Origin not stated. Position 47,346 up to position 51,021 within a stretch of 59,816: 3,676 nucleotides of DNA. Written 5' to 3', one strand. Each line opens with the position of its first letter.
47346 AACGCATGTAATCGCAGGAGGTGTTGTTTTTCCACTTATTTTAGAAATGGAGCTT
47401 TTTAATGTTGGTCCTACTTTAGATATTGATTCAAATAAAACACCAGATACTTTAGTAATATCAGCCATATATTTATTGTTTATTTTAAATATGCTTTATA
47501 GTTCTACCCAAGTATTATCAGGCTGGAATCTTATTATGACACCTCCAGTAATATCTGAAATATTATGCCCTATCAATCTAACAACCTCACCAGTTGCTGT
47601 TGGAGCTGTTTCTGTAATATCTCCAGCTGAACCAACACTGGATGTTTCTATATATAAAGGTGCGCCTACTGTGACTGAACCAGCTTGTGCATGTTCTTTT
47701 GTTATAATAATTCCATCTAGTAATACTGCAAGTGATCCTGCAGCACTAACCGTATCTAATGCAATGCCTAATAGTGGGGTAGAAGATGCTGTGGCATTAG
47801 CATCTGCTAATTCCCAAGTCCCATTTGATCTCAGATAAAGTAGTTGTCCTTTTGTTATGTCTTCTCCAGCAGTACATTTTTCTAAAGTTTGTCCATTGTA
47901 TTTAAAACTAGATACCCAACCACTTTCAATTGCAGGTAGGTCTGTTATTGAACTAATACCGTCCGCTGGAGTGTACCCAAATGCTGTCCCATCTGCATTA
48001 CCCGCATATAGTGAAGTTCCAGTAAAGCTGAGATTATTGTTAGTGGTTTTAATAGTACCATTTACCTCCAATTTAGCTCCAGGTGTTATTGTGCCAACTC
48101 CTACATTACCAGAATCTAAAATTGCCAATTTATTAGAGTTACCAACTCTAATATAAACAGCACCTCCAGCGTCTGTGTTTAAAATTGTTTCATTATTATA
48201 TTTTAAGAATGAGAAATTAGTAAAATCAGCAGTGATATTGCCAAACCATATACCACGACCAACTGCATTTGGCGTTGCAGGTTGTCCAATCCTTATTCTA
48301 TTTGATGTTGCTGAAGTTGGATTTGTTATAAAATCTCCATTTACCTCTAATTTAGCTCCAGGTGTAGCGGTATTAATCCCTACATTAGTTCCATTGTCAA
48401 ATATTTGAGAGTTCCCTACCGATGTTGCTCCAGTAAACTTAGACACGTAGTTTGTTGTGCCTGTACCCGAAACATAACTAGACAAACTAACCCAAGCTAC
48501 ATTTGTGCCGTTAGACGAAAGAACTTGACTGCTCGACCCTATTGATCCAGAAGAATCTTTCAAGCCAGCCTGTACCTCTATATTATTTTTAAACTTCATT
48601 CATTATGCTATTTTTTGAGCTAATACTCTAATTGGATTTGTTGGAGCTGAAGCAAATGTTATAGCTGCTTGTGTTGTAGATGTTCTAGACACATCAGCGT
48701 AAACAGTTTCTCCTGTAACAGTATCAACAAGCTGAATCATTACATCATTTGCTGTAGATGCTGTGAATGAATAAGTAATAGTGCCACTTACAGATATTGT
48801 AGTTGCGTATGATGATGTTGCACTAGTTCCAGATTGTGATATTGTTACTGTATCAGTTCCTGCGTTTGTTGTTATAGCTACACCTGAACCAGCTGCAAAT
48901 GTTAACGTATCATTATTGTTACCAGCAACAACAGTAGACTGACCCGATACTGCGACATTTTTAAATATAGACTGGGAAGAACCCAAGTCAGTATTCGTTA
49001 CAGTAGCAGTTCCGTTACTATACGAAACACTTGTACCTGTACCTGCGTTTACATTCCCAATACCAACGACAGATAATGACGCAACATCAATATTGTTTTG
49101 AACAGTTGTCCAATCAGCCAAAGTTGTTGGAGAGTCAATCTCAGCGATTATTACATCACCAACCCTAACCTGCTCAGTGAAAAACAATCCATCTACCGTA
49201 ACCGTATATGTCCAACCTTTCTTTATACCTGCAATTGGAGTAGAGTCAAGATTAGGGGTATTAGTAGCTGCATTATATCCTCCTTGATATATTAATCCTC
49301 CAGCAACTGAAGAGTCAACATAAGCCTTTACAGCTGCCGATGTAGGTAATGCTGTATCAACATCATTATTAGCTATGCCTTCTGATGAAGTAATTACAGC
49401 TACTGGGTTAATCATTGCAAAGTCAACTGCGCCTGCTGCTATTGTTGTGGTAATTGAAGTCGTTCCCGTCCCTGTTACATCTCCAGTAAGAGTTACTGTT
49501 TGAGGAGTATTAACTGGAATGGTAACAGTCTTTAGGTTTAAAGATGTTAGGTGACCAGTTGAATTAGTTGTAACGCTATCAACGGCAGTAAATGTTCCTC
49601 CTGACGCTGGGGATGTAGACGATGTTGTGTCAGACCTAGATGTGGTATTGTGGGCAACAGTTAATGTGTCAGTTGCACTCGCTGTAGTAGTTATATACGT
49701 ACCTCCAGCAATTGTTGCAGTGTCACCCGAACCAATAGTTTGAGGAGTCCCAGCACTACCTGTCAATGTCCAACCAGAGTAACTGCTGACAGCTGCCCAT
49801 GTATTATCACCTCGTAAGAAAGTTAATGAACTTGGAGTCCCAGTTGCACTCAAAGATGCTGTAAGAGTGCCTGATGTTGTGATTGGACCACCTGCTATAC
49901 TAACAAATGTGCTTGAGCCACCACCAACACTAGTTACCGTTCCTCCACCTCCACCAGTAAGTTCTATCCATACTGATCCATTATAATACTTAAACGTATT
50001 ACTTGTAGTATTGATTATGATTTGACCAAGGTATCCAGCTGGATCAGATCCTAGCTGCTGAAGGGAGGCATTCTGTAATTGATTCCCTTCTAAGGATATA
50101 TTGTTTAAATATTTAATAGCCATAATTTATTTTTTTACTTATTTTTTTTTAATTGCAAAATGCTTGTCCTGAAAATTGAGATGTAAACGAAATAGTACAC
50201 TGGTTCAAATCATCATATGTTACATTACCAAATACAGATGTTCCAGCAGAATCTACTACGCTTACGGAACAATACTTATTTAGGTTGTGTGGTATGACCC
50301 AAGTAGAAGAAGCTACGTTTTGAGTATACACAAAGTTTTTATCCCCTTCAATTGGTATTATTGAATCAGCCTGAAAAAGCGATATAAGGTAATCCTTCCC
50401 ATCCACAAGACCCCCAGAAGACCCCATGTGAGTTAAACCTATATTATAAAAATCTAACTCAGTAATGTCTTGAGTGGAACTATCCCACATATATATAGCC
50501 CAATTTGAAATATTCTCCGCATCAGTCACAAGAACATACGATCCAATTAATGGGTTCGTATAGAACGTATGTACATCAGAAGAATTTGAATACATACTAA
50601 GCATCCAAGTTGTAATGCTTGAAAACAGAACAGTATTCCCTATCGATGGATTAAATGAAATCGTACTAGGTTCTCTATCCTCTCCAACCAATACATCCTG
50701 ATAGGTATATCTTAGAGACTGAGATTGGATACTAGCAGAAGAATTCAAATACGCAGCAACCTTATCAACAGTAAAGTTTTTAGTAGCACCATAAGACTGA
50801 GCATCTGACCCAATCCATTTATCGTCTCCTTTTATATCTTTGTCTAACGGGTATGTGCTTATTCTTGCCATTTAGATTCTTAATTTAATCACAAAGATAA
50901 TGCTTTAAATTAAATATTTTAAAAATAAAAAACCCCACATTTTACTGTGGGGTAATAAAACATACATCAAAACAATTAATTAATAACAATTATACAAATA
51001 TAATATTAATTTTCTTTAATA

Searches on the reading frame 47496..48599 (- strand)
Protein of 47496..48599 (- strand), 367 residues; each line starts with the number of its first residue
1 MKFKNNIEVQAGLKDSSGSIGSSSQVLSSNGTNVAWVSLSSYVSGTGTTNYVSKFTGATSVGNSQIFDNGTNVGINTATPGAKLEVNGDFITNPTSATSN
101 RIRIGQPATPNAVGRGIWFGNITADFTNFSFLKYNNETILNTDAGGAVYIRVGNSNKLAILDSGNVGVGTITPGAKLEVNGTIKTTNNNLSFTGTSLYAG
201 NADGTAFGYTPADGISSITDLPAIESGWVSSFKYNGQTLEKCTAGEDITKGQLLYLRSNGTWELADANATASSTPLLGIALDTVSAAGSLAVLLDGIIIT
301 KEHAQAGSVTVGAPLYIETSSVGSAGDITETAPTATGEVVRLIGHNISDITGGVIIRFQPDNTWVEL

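Call 20: search_protein_families(library=phrogs, proteins=[window:47496-48599:-], max_evalue=0.00001)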
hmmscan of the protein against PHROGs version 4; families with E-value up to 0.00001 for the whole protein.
window:47496-48599:- (367 aa): 1 family
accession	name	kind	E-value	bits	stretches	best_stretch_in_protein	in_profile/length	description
phrog_9942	-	tail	1.9e-06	27.2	1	66-286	180-332/1178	tail fiber protein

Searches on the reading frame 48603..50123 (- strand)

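Call 20: search_protein_families(library=phrogs, proteins=[window:48603-50123:-], max_evalue=0.00001)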
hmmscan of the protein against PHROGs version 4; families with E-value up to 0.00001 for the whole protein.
window:48603-50123:- (506 aa): 1 family
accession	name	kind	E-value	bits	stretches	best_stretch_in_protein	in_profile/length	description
phrog_8309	-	unknown function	1.3e-08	35.4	1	4-55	2-54/312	-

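Call 69: search_protein_families(library=pfam, proteins=[window:48603-50123:-], max_evalue=0.001)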
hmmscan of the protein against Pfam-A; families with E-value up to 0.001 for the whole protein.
window:48603-50123:- (506 aa): 0 families

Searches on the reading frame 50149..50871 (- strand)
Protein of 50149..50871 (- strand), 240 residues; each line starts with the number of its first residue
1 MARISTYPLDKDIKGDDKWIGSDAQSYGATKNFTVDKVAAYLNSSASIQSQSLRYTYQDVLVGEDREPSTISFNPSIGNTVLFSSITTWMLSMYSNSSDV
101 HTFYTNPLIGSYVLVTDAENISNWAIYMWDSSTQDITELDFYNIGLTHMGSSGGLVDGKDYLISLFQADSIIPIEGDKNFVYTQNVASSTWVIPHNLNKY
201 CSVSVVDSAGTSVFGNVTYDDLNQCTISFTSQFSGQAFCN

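Call 21: search_protein_families(library=phrogs, proteins=[window:50149-50871:-], max_evalue=0.00001)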
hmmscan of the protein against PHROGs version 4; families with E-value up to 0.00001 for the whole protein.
window:50149-50871:- (240 aa): 4 families
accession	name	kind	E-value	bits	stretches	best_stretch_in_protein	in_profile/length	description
phrog_34633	-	unknown function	9.6e-20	72.3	1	174-240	186-252/252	-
phrog_30556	-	unknown function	2e-14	55.2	1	173-238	92-157/159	-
phrog_21918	-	unknown function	1.7e-12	48.3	1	173-238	57-125/200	-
phrog_10272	-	unknown function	2e-10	41.6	1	180-240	140-200/200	-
